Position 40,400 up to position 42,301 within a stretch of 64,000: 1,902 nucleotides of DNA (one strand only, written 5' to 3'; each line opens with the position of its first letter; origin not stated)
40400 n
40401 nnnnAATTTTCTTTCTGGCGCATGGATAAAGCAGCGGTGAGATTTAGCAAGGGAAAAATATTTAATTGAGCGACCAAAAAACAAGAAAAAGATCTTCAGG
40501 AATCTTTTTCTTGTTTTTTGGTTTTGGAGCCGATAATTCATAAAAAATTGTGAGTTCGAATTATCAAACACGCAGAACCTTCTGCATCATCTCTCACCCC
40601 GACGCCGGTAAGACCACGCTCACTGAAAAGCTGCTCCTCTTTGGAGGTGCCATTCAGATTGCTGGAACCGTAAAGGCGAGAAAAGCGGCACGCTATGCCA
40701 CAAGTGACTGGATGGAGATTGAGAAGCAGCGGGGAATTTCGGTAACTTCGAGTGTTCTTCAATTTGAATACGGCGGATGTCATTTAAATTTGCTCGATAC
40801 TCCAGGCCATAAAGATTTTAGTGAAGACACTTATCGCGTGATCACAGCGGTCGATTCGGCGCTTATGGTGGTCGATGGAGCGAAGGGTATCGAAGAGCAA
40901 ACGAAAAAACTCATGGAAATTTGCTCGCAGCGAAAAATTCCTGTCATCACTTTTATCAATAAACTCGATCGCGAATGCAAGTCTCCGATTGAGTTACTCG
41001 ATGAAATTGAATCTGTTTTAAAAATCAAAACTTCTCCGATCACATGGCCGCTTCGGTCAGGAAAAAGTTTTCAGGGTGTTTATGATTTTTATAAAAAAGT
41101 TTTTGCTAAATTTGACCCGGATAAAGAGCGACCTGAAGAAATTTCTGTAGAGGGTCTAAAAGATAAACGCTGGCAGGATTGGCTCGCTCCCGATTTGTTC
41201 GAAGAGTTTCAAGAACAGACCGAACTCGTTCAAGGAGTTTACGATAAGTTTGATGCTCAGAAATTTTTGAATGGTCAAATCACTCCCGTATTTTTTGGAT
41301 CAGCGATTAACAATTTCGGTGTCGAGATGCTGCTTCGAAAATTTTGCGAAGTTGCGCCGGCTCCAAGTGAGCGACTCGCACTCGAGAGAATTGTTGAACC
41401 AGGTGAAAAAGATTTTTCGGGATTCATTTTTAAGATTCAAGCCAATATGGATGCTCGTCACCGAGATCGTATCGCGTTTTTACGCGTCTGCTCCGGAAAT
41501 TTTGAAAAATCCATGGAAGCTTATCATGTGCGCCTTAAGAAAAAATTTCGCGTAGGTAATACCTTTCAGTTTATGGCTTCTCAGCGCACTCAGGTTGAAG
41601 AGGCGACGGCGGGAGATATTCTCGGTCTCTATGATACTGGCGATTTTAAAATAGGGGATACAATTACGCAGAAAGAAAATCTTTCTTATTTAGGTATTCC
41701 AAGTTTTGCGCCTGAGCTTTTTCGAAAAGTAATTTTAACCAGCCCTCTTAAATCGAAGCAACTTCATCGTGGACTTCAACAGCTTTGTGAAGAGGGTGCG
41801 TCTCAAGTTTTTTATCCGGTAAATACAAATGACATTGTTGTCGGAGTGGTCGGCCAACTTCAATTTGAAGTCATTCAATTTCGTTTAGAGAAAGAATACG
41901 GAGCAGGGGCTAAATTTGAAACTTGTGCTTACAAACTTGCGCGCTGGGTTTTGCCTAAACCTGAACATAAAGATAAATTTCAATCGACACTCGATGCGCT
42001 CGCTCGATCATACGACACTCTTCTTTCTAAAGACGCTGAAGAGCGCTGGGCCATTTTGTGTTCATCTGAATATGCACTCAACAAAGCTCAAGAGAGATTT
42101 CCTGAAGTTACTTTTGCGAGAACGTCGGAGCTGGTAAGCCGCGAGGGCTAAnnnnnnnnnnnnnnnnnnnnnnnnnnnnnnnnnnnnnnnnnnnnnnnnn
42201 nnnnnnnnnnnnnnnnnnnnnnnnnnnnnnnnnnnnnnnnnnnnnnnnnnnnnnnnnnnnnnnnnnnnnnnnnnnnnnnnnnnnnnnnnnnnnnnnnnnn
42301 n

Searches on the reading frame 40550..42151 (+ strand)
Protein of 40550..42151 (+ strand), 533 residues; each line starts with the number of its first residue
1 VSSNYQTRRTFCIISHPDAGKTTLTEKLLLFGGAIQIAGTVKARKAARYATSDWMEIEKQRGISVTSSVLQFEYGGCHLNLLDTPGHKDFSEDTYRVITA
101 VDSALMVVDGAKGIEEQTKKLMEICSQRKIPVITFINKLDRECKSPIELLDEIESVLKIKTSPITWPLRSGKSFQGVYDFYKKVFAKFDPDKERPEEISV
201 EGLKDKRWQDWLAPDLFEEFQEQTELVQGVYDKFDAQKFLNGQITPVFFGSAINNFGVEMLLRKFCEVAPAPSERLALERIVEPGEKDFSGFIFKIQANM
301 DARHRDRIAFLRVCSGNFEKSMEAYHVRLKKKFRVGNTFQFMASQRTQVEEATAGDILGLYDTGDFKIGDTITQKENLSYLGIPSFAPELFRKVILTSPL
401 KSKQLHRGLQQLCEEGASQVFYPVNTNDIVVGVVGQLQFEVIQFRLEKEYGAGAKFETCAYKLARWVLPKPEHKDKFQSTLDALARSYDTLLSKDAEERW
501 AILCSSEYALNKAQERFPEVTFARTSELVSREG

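Call 18: search_protein_families(library=pfam, proteins=[window:40550-42151:+])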
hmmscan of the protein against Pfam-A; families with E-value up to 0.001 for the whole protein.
window:40550-42151:+ (533 aa): 6 families
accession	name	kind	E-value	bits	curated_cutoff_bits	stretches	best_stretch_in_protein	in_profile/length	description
PF00009.33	GTP_EFTU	-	9.2e-50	169.3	26.5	1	8-270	3-187/188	Elongation factor Tu GTP binding domain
PF16658.11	RF3_C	-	3.8e-40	137.2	40.1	1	380-513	1-131/132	Class II release factor RF3, C-terminal domain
PF22042.2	EF-G_D2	-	1.1e-23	83.6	27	1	289-374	2-83/84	Elongation factor G domain 2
PF03144.31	GTP_EFTU_D2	-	1.2e-11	45.3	30.3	1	307-373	2-73/73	Elongation factor Tu domain 2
PF01926.29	MMR_HSR1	-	1e-07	32.5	21.9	1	12-138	3-113/113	50S ribosome-binding GTPase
PF14492.12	EFG_III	-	0.00028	21.3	27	0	402-456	18-73/75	Elongation Factor G, domain III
